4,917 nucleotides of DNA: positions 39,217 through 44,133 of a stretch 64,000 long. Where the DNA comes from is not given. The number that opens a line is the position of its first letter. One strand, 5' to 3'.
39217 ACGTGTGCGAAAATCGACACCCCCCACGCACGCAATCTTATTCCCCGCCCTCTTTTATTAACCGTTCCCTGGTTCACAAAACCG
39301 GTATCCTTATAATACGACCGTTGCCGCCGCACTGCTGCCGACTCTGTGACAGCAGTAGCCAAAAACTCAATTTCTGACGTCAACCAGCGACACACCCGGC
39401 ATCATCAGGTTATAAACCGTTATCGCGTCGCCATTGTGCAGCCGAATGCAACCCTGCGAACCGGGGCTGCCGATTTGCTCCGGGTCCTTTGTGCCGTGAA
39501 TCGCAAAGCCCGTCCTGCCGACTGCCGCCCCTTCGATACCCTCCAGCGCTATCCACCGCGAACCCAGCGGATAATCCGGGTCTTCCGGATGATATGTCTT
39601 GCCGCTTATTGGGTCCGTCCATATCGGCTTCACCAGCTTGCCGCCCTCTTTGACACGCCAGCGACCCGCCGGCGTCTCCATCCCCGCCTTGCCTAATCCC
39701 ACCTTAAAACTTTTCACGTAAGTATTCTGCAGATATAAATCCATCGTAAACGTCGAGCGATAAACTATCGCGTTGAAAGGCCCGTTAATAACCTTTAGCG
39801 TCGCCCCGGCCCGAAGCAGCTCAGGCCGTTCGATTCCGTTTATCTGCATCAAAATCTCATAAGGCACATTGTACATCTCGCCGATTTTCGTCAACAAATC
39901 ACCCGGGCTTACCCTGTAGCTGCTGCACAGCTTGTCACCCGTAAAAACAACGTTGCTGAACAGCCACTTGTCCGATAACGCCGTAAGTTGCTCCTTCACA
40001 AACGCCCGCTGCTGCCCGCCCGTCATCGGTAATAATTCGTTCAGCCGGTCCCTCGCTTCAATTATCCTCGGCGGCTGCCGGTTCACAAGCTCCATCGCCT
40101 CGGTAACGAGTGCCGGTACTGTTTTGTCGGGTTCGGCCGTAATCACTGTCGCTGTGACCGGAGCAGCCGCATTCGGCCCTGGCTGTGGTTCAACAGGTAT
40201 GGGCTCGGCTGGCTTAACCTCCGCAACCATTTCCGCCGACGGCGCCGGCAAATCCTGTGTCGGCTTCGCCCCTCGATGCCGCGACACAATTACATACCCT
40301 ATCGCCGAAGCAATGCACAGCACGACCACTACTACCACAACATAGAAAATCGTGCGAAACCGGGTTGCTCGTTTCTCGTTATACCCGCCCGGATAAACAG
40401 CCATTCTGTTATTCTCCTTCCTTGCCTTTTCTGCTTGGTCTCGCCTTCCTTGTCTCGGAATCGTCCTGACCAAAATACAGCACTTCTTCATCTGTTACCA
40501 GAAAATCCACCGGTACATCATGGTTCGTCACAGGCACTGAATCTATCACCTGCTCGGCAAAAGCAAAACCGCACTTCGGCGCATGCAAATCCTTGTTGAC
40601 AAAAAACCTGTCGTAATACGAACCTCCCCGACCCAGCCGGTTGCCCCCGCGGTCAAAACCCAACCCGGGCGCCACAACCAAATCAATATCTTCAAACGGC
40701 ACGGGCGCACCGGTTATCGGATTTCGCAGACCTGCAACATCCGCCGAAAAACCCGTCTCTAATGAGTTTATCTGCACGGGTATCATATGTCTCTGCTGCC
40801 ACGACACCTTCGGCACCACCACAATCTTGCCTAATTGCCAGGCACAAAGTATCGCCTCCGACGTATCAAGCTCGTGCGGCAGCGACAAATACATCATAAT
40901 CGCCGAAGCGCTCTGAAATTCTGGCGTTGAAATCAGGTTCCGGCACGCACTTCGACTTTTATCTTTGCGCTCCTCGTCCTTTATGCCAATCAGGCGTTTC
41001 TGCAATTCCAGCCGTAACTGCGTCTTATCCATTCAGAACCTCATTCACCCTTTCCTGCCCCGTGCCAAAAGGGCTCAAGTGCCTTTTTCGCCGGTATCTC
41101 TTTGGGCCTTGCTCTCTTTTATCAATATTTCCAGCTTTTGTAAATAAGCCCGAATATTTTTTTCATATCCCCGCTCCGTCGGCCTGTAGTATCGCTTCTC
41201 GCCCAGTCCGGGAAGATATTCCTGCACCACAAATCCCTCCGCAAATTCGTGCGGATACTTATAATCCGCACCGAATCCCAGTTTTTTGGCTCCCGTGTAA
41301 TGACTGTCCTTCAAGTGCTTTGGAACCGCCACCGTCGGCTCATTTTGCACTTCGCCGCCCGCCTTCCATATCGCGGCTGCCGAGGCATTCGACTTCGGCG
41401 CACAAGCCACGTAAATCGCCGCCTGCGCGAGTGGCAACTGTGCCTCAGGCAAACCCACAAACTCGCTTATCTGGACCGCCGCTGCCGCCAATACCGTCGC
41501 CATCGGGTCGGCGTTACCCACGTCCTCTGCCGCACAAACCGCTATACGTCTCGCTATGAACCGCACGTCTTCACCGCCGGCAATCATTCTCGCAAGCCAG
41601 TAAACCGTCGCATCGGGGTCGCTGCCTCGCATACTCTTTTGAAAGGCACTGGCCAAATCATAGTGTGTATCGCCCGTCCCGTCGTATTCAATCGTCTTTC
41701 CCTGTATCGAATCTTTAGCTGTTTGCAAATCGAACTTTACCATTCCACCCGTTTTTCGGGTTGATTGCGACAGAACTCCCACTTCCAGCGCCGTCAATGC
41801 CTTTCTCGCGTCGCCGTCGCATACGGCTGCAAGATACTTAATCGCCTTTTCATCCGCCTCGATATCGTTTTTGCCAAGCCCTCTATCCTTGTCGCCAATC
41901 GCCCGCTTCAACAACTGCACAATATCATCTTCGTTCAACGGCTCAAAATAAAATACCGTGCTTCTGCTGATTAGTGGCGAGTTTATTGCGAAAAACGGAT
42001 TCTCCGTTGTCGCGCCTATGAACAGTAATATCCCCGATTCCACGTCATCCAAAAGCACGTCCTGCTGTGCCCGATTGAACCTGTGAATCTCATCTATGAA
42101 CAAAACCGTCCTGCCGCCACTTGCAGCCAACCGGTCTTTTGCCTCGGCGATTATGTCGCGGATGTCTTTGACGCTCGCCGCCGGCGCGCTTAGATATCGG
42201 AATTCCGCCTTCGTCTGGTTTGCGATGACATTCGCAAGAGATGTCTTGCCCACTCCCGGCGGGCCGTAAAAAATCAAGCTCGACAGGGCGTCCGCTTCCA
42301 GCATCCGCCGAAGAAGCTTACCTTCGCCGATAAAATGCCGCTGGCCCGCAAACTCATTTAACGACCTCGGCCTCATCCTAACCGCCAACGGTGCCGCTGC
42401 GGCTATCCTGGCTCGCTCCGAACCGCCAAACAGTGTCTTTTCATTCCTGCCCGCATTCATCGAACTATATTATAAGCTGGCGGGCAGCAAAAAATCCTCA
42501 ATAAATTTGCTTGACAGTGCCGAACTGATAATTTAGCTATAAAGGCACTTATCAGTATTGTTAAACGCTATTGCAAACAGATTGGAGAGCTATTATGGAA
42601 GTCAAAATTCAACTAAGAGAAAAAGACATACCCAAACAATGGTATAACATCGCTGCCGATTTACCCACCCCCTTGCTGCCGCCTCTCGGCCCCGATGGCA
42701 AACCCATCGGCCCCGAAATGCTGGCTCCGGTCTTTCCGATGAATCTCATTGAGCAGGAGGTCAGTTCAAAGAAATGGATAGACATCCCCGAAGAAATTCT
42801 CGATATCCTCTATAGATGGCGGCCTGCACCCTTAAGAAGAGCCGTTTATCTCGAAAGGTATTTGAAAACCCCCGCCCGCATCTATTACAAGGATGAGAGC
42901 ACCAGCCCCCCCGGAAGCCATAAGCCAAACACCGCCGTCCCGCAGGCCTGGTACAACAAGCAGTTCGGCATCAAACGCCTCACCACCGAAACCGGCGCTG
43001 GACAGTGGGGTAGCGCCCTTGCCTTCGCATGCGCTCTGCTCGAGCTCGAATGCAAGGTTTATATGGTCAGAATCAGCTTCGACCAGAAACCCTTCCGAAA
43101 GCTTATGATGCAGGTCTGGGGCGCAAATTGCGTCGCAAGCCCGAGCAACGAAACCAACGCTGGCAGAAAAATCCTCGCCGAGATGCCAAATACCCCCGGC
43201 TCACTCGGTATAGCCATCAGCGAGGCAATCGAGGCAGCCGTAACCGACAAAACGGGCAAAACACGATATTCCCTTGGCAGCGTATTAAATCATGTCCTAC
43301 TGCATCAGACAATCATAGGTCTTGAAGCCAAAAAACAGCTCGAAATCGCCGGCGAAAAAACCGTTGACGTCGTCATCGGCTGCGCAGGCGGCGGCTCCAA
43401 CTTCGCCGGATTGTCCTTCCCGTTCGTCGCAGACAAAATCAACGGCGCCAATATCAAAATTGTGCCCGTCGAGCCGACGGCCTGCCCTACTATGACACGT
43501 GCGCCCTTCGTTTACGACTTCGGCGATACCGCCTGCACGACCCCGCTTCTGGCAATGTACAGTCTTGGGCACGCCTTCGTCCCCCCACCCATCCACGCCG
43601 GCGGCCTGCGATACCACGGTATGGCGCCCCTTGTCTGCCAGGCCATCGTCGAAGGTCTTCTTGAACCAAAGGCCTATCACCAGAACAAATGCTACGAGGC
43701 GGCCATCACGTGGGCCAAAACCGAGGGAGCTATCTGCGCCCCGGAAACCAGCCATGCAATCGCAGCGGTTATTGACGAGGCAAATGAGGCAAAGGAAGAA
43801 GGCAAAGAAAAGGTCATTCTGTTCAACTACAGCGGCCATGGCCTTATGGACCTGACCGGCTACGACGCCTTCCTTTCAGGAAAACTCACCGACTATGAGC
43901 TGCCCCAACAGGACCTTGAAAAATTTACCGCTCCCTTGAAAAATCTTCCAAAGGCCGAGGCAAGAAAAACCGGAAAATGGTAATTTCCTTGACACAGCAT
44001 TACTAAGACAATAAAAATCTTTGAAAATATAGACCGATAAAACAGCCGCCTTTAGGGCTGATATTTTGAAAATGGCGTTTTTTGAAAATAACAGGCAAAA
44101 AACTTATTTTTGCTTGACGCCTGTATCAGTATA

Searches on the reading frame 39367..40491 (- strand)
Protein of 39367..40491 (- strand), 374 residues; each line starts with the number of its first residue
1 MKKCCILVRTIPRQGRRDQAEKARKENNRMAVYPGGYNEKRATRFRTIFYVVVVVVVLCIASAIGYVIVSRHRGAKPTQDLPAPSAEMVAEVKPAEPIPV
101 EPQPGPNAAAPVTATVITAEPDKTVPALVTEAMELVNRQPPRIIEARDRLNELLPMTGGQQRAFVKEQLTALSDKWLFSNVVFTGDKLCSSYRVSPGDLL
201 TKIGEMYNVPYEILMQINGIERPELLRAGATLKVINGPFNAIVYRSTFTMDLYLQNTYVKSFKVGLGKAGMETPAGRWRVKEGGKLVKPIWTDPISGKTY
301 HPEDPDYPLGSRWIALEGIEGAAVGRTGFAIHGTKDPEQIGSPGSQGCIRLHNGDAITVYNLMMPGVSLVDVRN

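Call 98: search_protein_families(library=pfam, proteins=[window:39367-40491:-], max_evalue=0.00001)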
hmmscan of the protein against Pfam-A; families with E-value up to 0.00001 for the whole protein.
window:39367-40491:- (374 aa): 2 families
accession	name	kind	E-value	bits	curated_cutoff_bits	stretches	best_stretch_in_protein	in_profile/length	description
PF03734.19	YkuD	-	6.7e-18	66.1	23.4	1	242-371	5-145/146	L,D-transpeptidase catalytic domain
PF01476.26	LysM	-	8.5e-08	32.5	20.9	1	192-234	1-42/43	LysM domain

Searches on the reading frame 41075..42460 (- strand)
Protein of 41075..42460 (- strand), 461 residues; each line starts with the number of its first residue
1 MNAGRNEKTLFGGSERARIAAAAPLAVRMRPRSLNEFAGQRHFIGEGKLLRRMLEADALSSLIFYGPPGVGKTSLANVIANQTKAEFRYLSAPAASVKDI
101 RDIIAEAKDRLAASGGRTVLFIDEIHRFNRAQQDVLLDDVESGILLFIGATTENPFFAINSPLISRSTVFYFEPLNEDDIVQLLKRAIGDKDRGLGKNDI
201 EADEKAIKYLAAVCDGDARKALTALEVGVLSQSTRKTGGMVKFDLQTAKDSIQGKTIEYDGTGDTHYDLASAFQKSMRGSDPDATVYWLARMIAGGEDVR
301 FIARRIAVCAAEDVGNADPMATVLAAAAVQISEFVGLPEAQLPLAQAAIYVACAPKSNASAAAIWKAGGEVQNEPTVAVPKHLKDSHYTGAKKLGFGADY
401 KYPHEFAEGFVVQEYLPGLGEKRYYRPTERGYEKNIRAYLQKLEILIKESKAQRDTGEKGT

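Call 98: search_protein_families(library=pfam, proteins=[window:41075-42460:-], max_evalue=0.00001)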
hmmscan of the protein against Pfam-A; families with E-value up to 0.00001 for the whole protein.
window:41075-42460:- (461 aa): 6 families
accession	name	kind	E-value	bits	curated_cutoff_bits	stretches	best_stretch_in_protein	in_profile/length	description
PF12002.13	MgsA_C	-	6.4e-65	218.6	27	1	279-443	1-166/167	MgsA AAA+ ATPase C terminal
PF16193.11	AAA_assoc_2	-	6.2e-25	87.7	34.3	1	197-278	2-81/81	AAA C-terminal domain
PF05496.18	RuvB_N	-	5.6e-18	65.6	27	1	29-142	1-110/159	Holliday junction DNA helicase RuvB P-loop domain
PF00004.35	AAA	-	4e-17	63.3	21.2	1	62-171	1-127/131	ATPase family associated with various cellular activities (AAA)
PF13191.12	AAA_16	-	1.7e-07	32.3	32.6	0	54-86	16-51/167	AAA ATPase domain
PF13173.12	AAA_14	-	8e-06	26.3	27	0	62-135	5-81/129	AAA domain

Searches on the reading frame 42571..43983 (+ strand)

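Call 98: search_protein_families(library=pfam, proteins=[window:42571-43983:+], max_evalue=0.00001)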
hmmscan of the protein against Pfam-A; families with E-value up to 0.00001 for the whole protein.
window:42571-43983:+ (470 aa): 1 family
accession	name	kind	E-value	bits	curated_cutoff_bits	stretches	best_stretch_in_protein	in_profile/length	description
PF00291.31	PALP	-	7.5e-33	114.6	35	1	82-421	4-294/295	Pyridoxal-phosphate dependent enzyme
